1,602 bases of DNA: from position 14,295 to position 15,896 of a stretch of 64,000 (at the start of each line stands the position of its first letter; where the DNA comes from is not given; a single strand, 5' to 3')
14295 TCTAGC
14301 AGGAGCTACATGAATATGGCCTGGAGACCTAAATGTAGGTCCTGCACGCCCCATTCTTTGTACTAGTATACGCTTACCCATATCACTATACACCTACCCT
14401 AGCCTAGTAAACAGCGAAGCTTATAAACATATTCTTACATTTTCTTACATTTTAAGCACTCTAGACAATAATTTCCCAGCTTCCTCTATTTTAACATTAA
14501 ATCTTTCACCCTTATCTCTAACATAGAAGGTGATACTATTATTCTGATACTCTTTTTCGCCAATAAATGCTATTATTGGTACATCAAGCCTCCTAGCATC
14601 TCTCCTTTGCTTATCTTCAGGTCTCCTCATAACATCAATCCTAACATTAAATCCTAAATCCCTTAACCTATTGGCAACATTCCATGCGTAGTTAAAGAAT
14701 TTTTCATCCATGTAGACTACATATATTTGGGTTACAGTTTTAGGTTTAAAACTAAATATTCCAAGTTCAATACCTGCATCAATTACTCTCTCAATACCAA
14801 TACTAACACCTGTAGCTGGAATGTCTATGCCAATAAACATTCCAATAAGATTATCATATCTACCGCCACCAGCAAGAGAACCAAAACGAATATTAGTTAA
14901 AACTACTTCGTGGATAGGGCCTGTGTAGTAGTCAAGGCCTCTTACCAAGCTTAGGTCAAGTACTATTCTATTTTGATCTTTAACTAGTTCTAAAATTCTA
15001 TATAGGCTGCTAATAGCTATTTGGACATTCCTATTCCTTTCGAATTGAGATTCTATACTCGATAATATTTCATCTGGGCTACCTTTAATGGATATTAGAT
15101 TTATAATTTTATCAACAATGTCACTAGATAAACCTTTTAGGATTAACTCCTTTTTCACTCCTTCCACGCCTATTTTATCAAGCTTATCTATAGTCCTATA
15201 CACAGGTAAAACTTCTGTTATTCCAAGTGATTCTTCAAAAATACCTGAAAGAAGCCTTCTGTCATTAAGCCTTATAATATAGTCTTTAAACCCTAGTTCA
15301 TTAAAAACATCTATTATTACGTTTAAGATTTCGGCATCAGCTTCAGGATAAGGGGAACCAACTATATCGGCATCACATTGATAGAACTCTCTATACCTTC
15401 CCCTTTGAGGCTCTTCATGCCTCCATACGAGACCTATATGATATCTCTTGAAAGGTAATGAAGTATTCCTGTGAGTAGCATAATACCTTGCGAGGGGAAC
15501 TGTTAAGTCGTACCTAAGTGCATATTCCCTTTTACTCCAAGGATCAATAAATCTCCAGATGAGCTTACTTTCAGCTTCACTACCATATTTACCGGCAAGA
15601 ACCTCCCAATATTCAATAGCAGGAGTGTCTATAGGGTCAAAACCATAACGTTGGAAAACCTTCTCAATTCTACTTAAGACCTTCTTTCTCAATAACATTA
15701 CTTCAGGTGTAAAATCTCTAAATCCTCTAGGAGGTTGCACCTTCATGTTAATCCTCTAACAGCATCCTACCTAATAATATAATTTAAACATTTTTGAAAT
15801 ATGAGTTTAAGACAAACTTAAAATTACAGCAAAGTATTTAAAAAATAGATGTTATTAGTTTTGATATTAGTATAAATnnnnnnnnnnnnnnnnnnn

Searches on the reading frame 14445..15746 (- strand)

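Call 99: search_protein_families(library=pfam, proteins=[window:14445-15746:-], max_evalue=0.00001)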
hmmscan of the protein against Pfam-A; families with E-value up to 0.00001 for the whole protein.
window:14445-15746:- (433 aa): 3 families
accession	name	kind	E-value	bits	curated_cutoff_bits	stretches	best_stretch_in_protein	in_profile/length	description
PF13393.11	tRNA-synt_His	-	2.4e-48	165.4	25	1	8-321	1-308/308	Histidyl-tRNA synthetase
PF03129.25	HGTP_anticodon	-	5.3e-16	59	21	1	340-427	1-91/94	Anticodon binding domain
PF00587.30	tRNA-synt_2b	-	2.8e-11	44.2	29.3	1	72-162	8-106/179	tRNA synthetase class II core domain (G, H, P, S and T)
